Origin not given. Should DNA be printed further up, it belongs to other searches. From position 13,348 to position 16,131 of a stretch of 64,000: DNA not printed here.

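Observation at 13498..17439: Adjacent dockerin-bearing muramidase and membrane-anchored cohesin-like protein: a possible surface-tethered lytic module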

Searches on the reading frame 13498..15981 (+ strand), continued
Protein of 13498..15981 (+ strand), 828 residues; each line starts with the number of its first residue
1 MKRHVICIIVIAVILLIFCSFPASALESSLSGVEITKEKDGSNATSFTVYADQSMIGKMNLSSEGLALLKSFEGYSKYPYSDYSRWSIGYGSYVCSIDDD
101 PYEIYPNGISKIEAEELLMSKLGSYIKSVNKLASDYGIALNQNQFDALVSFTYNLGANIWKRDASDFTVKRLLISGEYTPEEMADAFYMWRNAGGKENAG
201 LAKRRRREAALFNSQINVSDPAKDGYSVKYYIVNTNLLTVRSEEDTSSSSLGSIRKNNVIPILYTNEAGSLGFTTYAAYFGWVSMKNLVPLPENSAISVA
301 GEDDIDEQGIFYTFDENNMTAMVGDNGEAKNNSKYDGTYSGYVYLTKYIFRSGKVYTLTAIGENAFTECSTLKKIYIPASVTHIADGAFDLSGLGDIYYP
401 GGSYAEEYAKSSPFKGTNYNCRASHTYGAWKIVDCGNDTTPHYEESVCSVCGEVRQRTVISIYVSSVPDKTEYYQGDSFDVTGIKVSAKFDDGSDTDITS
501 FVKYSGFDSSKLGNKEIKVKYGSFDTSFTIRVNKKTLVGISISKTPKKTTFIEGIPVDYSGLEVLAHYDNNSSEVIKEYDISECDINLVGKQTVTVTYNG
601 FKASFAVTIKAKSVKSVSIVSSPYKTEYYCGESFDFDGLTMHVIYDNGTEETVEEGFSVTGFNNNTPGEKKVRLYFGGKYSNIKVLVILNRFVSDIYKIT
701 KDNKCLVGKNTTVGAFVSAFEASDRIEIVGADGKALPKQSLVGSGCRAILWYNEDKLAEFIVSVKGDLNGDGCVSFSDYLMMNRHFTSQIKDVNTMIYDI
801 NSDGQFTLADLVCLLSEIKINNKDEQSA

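Call 62: find_encoding_contigs(protein=P0104, flank=6000, max_places=2)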
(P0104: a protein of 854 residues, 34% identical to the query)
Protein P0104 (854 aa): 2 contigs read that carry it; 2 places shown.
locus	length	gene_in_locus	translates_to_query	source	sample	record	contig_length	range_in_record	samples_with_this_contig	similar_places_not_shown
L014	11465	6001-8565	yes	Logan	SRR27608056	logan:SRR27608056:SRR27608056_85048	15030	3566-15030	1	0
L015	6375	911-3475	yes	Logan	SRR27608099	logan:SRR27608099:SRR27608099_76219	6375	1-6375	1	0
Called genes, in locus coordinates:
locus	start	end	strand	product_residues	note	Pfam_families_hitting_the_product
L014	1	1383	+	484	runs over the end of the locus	-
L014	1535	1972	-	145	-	-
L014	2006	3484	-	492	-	PF01841:Transglut_core (weak)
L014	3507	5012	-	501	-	PF00963:Cohesin (weak)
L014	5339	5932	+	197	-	PF18306:LDcluster4, PF03641:Lysine_decarbox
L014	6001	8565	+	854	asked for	PF00959:Phage_lysozyme, PF00404:Dockerin_1 (faint), PF07523:Big_3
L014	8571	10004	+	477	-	PF12733:Cadherin-like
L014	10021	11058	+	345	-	-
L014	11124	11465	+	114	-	?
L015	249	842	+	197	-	PF18306:LDcluster4, PF03641:Lysine_decarbox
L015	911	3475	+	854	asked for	PF00959:Phage_lysozyme, PF00404:Dockerin_1 (faint), PF07523:Big_3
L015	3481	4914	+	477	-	PF12733:Cadherin-like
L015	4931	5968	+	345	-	-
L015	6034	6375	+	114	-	?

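Call 63: find_encoding_contigs(protein=P0113, flank=6000, max_places=2)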
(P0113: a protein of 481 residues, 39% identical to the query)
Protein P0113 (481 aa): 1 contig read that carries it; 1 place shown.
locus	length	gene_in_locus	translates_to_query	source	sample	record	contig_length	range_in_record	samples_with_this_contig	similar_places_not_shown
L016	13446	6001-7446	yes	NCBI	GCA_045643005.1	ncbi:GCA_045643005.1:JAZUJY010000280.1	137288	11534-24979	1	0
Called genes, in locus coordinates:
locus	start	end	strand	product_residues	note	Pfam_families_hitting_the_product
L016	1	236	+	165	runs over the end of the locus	PF01257:2Fe-2S_thioredx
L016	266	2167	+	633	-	PF01257:2Fe-2S_thioredx (weak), PF01512:Complex1_51K, PF10531:SLBB (weak), PF10589:NADH_4Fe-4S, PF00037:Fer4, PF12797:Fer4_2 (weak), PF13237:Fer4_10, PF12838:Fer4_7, +2 more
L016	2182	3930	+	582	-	PF00111:Fer2 (weak), PF13510:Fer2_4, PF10588:NADH-G_4Fe-4S_3, PF12838:Fer4_7, PF22117:Fer4_Nqo3 (weak), PF13187:Fer4_9 (weak), PF02906:Fe_hyd_lg_C, PF02256:Fe_hyd_SSU, +3 more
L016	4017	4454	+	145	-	PF09424:YqeY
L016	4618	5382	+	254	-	-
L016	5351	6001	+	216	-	PF00730:HhH-GPD, PF00633:HHH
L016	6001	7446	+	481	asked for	PF00959:Phage_lysozyme, PF08239:SH3_3 (weak), PF00404:Dockerin_1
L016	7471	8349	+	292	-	PF01183:Glyco_hydro_25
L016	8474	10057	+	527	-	-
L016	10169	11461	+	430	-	PF00404:Dockerin_1, PF14262:Cthe_2159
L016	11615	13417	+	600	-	PF00009:GTP_EFTU, PF03144:GTP_EFTU_D2, PF22042:EF-G_D2 (faint), PF14492:EFG_III (faint), PF00679:EFG_C, PF06421:LepA_C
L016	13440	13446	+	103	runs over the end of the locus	-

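Call 76: search_protein_families(library=pfam, proteins=[L012:8491-9831:+, L014:8571-10001:+, L014:3510-5012:-, L014:2009-3484:-, L014:10021-11055:+], max_evalue=0.01)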
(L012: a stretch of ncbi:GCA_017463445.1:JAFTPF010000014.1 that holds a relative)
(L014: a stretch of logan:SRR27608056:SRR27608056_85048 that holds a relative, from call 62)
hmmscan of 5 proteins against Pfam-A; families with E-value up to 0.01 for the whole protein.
L012:8491-9831:+ (447 aa): 2 families
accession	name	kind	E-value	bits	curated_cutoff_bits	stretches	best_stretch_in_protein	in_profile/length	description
PF12733.13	Cadherin-like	-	1.5e-08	35.4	24.2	1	204-281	2-88/89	Cadherin-like beta sandwich domain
PF00963.24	Cohesin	-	1.1e-06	29.4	24.1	1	69-178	3-123/139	Cohesin domain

L014:8571-10001:+ (477 aa): 1 family
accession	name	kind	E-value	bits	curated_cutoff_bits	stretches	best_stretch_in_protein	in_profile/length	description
PF12733.13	Cadherin-like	-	3.7e-12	47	24.2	1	192-265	6-88/89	Cadherin-like beta sandwich domain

L014:3510-5012:- (501 aa): 1 family
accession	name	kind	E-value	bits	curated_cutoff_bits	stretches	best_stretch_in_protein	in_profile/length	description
PF00963.24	Cohesin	-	7.6e-07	29.8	24.1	1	41-152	7-128/139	Cohesin domain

L014:2009-3484:- (492 aa): 1 family
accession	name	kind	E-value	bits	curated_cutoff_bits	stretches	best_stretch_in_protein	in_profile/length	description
PF01841.26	Transglut_core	-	2.1e-06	28.4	23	1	196-288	13-108/108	Transglutaminase-like superfamily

L014:10021-11055:+ (345 aa): 0 families

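Call 84: find_encoding_contigs(protein=P0107, flank=7000, max_places=2)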
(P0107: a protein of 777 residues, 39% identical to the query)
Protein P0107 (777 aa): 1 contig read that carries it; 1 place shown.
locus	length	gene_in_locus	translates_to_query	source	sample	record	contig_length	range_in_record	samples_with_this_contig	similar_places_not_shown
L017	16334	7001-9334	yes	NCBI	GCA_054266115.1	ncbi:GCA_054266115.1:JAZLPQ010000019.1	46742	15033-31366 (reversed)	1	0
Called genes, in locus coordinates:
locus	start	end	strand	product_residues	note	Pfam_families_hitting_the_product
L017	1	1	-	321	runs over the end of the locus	PF01261:AP_endonuc_2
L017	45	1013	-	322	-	PF01261:AP_endonuc_2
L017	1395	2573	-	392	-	PF01408:GFO_IDH_MocA, PF02894:GFO_IDH_MocA_C, PF22725:GFO_IDH_MocA_C3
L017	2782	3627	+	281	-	PF07883:Cupin_2, PF02311:AraC_binding (weak), PF00165:HTH_AraC (weak), PF12833:HTH_18, PF00165:HTH_AraC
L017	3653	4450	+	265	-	PF00702:Hydrolase, PF13344:Hydrolase_6, PF13419:HAD_2, PF13242:Hydrolase_like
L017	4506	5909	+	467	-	PF07690:MFS_1, PF13347:MFS_2, PF07690:MFS_1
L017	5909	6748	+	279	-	PF03009:GDPD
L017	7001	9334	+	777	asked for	PF00959:Phage_lysozyme, PF08239:SH3_3 (weak), PF13306:LRR_5 (weak)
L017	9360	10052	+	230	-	PF13483:Lactamase_B_3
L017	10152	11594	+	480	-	PF00587:tRNA-synt_2b, PF03129:HGTP_anticodon, PF09180:ProRS-C_1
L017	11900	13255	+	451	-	PF01391:Collagen (weak), PF13365:Trypsin_2, PF00089:Trypsin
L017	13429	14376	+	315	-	PF14262:Cthe_2159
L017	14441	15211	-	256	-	PF00165:HTH_AraC (weak), PF12833:HTH_18, PF00165:HTH_AraC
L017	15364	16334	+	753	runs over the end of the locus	PF02901:PFL-like, PF01228:Gly_radical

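Call 91: find_related_loci(query=A11, collection=metagenome_contigs, flank=5000)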
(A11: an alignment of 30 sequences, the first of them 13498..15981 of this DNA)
Query A11 (828 aa) in metagenome_contigs; peptide patterns used: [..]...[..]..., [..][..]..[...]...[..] (x = any residue, [..] = any of these).
600 stretches matched a pattern (row limit reached: there are more); 573 encode a relative of the query (tblastn E <= 1e-3); the best 80 are kept; 80 distinct loci.
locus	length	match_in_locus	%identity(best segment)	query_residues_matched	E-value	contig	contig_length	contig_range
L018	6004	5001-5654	38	61-285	3e-34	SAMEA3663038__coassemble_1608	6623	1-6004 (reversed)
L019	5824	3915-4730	36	31-300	4e-33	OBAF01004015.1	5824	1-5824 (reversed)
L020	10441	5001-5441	46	61-212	7e-32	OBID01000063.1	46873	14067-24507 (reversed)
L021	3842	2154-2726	36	1-221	1e-29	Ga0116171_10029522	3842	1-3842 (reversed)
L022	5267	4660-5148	37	59-226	4e-24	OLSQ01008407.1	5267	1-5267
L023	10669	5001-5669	34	59-288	9e-23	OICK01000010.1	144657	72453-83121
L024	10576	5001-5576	35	59-277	9e-22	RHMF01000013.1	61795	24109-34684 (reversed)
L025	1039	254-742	38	34-214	3e-22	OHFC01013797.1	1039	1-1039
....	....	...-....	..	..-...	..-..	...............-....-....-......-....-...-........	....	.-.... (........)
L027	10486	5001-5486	34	46-212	1e-20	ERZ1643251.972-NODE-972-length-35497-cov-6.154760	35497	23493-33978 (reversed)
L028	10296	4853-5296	36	56-214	1e-20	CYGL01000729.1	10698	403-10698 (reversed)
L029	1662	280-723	40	58-212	9e-21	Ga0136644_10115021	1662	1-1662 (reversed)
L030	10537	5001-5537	36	30-212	1e-19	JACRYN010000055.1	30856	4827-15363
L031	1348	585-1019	38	57-214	3e-20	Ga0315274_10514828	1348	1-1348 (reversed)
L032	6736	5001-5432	37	55-212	1e-19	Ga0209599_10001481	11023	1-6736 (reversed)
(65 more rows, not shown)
